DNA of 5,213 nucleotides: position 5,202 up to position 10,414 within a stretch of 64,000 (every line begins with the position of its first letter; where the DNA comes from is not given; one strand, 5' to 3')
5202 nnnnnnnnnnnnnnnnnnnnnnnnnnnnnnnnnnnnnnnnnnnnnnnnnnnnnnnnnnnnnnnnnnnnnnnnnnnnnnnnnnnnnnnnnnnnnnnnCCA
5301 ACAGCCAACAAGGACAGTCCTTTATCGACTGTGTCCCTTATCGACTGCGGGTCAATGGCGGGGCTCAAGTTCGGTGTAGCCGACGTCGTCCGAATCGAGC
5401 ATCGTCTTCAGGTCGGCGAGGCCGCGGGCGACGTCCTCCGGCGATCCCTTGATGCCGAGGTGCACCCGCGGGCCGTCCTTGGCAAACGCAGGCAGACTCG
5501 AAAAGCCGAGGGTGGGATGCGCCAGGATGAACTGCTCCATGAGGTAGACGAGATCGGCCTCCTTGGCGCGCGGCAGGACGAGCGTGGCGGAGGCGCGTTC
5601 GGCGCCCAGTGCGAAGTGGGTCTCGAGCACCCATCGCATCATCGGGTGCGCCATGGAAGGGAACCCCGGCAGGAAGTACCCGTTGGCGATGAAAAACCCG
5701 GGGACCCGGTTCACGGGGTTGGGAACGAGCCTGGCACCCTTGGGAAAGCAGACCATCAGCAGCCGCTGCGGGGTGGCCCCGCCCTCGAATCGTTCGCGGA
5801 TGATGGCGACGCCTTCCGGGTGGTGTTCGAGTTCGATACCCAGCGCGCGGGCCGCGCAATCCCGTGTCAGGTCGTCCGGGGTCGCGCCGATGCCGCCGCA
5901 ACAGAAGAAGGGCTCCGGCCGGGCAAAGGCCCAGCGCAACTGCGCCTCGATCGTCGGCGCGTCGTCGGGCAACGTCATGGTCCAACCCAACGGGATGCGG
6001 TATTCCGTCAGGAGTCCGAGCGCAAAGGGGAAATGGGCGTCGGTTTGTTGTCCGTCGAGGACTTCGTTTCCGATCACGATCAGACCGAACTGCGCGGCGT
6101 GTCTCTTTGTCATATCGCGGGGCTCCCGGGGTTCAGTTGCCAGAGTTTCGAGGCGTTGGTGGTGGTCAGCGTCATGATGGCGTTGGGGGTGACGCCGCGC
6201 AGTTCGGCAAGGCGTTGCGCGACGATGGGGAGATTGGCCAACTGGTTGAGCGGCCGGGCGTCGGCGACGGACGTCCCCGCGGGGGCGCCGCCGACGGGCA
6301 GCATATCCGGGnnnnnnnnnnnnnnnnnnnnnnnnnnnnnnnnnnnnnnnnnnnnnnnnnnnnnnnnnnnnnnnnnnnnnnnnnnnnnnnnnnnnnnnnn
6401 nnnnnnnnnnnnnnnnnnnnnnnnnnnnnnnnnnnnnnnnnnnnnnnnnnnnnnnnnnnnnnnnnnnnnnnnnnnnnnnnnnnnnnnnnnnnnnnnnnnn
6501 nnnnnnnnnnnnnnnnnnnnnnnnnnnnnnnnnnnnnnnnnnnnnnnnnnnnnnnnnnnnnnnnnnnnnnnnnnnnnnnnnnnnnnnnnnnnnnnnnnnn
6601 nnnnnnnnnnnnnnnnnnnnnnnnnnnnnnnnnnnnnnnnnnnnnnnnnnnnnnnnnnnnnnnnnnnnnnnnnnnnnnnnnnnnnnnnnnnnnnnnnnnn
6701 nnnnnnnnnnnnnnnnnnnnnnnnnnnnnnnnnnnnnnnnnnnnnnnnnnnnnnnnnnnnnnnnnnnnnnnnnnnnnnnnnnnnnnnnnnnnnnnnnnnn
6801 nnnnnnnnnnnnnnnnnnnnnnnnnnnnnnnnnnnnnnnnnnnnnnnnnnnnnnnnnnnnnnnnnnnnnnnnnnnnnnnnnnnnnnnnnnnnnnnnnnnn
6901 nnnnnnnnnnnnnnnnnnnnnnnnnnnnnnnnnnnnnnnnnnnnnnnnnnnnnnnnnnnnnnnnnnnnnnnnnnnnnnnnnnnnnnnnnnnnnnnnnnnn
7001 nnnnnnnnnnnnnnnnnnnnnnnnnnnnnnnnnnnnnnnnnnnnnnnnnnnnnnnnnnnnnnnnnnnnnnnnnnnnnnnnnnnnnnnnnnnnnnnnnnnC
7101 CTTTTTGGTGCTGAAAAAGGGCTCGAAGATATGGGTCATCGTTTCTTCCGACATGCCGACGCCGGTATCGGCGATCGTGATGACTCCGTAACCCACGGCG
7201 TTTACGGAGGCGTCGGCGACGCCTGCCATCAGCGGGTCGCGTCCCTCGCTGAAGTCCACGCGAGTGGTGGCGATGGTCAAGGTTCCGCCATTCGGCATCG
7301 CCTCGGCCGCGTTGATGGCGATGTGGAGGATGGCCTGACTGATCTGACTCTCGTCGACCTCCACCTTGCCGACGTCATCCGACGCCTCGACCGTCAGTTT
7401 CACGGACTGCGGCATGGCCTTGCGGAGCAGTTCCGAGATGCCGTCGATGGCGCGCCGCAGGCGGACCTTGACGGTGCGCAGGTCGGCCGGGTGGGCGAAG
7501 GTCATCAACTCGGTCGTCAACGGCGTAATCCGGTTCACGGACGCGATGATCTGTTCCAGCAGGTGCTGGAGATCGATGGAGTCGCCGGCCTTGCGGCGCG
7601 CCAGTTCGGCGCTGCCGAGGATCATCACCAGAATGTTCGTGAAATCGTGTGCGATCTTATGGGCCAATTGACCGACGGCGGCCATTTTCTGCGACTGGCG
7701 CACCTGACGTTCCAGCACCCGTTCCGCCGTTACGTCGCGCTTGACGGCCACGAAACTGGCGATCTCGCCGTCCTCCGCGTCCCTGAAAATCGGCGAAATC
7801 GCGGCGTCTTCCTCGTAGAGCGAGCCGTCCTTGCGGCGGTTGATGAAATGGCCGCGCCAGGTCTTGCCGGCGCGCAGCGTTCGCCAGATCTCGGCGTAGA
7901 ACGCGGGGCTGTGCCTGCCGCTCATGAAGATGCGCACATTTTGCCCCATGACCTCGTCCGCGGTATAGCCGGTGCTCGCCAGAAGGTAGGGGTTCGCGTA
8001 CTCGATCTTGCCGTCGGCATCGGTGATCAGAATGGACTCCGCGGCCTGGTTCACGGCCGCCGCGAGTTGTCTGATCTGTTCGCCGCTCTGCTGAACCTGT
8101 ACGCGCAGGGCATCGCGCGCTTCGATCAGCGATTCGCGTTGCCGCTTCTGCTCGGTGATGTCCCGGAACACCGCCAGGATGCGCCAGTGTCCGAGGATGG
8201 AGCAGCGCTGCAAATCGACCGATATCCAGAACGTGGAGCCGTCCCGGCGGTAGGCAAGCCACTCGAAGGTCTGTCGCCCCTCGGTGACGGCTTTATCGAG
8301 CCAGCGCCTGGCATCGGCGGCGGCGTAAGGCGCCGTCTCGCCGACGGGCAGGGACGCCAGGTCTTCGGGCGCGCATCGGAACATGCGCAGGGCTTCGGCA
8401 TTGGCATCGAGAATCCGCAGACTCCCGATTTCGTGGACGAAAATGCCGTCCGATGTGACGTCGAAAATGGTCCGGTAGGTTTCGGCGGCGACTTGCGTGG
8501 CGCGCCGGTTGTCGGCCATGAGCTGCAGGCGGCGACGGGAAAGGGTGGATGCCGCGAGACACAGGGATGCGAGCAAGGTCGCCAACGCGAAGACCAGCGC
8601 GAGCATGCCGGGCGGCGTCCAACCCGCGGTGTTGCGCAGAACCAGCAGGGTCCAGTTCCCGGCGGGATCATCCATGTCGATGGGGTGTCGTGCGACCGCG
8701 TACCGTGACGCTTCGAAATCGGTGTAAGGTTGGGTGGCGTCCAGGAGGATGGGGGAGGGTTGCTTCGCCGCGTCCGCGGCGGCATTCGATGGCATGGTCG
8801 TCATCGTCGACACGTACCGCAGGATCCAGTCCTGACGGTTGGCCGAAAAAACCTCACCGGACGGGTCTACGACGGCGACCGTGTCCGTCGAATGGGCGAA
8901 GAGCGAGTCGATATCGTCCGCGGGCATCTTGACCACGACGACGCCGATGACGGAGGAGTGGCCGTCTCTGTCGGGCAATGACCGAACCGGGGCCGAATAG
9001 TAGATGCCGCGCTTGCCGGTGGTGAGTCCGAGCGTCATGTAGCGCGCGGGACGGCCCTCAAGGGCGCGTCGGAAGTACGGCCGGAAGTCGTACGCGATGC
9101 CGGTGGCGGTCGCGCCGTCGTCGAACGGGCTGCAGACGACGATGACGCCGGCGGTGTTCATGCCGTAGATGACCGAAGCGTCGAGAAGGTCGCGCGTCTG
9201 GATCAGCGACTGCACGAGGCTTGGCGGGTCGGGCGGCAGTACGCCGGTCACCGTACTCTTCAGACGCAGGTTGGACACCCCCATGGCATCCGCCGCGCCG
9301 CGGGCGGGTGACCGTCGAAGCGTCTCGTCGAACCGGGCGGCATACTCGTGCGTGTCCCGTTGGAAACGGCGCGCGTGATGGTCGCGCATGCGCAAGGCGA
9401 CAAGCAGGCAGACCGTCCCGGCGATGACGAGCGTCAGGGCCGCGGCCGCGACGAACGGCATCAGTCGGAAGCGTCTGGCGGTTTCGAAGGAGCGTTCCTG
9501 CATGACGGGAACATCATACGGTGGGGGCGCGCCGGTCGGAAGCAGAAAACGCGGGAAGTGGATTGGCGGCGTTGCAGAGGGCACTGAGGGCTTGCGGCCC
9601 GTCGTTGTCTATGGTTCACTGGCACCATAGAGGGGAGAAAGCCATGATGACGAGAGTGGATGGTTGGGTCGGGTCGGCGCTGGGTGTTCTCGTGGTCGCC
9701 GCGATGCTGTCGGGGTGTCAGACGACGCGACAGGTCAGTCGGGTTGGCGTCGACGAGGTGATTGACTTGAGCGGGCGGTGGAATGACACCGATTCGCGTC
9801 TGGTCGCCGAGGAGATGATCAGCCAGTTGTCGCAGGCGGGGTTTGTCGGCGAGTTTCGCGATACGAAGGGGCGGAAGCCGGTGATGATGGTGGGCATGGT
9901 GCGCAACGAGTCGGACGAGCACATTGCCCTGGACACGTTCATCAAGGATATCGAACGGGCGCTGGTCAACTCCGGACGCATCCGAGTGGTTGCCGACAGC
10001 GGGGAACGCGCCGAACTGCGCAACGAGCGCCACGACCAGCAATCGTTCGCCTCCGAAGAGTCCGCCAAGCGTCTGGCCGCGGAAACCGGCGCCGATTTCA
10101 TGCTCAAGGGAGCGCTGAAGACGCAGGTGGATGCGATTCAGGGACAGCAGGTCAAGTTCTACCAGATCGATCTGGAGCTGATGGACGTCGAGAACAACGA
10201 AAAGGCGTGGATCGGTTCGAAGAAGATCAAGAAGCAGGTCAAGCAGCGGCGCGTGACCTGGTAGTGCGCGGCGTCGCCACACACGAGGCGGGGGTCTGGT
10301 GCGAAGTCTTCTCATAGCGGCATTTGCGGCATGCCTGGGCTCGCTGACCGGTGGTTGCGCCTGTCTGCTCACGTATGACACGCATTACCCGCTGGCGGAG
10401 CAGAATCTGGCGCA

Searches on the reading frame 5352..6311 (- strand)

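Call 78: search_protein_families(library=pfam, proteins=[window:5352-6311:-], max_evalue=0.00001)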
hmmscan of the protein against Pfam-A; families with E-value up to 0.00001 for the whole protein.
window:5352-6311:- (319 aa): 1 family
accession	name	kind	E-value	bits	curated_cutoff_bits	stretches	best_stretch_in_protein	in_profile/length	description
PF00994.29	MoCF_biosynth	-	1.9e-20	73.5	26.6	1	77-229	2-138/144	Probable molybdopterin binding domain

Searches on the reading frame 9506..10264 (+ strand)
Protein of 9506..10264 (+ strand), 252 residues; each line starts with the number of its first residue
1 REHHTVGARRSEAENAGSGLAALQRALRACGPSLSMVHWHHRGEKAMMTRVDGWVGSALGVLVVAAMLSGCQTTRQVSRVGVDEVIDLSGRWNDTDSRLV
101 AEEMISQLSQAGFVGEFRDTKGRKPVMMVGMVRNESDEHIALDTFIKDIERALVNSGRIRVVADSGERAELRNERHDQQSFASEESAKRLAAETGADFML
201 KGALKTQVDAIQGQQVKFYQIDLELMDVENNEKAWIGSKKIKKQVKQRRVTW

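Call 78: search_protein_families(library=pfam, proteins=[window:9506-10264:+], max_evalue=0.00001)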
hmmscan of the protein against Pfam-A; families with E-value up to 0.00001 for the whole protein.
window:9506-10264:+ (252 aa): 1 family
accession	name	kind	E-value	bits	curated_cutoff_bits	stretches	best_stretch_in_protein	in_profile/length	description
PF13036.11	LpoB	-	6.5e-36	123.9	22.3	1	96-241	1-147/147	Peptidoglycan-synthase activator LpoB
